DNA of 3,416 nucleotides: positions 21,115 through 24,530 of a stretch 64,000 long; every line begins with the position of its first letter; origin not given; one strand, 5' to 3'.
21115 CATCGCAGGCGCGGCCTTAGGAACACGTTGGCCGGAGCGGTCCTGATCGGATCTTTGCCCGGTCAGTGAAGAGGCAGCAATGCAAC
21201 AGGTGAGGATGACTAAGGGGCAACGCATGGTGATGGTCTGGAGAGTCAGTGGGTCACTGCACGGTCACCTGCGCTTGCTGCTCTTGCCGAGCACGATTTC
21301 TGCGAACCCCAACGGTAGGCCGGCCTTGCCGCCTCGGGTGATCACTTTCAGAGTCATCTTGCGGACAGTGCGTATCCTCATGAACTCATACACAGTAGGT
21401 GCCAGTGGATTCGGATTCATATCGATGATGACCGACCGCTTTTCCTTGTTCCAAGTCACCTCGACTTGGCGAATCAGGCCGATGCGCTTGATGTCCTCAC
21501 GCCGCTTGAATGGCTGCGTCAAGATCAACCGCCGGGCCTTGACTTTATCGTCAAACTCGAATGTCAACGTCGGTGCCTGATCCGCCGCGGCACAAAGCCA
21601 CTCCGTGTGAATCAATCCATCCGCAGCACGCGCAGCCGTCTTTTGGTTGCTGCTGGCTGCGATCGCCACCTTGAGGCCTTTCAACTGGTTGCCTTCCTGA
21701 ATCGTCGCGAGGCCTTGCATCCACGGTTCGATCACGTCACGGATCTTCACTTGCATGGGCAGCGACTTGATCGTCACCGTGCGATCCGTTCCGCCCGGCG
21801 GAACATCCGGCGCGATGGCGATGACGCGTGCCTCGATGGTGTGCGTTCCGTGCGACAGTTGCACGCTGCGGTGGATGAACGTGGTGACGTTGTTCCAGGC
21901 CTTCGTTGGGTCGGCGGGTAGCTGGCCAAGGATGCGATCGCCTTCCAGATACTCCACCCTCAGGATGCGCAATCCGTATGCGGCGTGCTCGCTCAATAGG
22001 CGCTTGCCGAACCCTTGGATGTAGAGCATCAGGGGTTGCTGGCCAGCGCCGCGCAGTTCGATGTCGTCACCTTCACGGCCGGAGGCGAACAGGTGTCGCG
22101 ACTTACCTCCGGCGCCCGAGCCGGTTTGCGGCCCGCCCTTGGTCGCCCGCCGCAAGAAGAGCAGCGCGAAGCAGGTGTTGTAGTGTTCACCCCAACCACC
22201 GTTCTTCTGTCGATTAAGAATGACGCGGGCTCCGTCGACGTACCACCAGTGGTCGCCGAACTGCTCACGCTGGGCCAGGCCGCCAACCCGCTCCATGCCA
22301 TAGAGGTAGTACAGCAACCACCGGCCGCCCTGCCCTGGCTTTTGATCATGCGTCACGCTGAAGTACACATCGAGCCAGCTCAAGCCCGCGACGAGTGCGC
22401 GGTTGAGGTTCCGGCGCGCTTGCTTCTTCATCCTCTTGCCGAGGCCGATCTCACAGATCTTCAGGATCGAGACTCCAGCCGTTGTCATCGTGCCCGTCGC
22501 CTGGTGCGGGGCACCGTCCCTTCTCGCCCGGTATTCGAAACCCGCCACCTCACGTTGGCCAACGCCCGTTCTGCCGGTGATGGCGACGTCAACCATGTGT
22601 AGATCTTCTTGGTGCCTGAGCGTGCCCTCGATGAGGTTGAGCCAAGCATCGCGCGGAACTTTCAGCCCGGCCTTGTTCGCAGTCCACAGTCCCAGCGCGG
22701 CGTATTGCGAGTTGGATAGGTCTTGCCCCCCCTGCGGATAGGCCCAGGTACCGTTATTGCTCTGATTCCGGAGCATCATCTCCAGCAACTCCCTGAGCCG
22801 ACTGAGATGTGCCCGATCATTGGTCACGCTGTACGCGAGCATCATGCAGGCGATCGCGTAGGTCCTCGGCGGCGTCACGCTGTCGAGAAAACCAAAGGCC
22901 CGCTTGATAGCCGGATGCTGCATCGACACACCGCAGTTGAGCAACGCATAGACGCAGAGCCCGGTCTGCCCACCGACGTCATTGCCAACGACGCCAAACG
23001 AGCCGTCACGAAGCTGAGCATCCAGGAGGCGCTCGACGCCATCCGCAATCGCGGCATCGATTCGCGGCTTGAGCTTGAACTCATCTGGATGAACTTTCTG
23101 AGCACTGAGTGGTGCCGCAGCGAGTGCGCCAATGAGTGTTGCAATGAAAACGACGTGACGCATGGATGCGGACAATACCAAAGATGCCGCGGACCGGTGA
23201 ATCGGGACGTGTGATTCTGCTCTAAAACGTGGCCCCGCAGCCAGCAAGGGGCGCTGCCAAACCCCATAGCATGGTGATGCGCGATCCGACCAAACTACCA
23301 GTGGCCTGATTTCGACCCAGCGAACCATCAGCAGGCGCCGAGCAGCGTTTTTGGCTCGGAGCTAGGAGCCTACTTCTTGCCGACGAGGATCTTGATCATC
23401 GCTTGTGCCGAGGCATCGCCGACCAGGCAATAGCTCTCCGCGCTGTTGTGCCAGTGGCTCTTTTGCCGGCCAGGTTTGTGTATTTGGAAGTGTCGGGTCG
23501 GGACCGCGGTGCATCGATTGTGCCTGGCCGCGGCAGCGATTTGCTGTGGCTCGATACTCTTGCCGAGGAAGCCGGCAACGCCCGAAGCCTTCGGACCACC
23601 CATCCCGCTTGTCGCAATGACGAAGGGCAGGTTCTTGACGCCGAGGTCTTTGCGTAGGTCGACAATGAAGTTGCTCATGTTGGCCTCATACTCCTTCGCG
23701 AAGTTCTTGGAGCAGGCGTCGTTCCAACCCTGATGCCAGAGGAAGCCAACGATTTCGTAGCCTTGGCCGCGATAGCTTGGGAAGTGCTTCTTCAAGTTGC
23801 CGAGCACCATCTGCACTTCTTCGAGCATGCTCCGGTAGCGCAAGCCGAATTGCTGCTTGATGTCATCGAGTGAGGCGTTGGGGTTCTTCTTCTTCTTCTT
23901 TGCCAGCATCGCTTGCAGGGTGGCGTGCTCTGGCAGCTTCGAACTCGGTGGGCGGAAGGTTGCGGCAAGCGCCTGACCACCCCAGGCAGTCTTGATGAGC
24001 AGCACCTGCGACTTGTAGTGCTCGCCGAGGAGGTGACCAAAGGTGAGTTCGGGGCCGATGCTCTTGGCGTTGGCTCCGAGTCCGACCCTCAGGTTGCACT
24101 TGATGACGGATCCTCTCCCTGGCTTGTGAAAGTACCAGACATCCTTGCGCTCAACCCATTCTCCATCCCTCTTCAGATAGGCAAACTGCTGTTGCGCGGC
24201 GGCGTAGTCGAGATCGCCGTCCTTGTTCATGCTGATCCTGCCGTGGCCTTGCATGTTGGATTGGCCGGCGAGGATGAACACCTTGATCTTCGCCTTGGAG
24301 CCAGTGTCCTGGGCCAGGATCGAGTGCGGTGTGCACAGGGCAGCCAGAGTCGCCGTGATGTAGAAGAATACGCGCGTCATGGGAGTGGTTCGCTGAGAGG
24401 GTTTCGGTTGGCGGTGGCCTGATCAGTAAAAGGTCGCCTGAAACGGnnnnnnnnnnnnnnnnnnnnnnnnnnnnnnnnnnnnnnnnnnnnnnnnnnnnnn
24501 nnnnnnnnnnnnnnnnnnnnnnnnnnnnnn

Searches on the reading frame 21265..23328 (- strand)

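Call 28: search_protein_families(library=pfam, proteins=[window:21265-23328:-], max_evalue=0.001)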
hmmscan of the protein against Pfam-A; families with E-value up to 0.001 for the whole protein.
window:21265-23328:- (687 aa): 1 family
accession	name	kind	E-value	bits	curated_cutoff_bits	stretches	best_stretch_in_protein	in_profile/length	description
PF13243.12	SQHop_cyclase_C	-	0.00052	19.6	26.1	0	334-387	179-234/319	Squalene-hopene cyclase C-terminal domain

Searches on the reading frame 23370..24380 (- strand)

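Call 28: search_protein_families(library=pfam, proteins=[window:23370-24380:-], max_evalue=0.001)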
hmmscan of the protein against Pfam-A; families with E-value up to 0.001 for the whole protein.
window:23370-24380:- (336 aa): 1 family
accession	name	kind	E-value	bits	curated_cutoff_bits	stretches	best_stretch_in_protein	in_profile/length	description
PF03629.24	SASA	-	4.9e-29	102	24.8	1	32-330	2-226/226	Carbohydrate esterase, sialic acid-specific acetylesterase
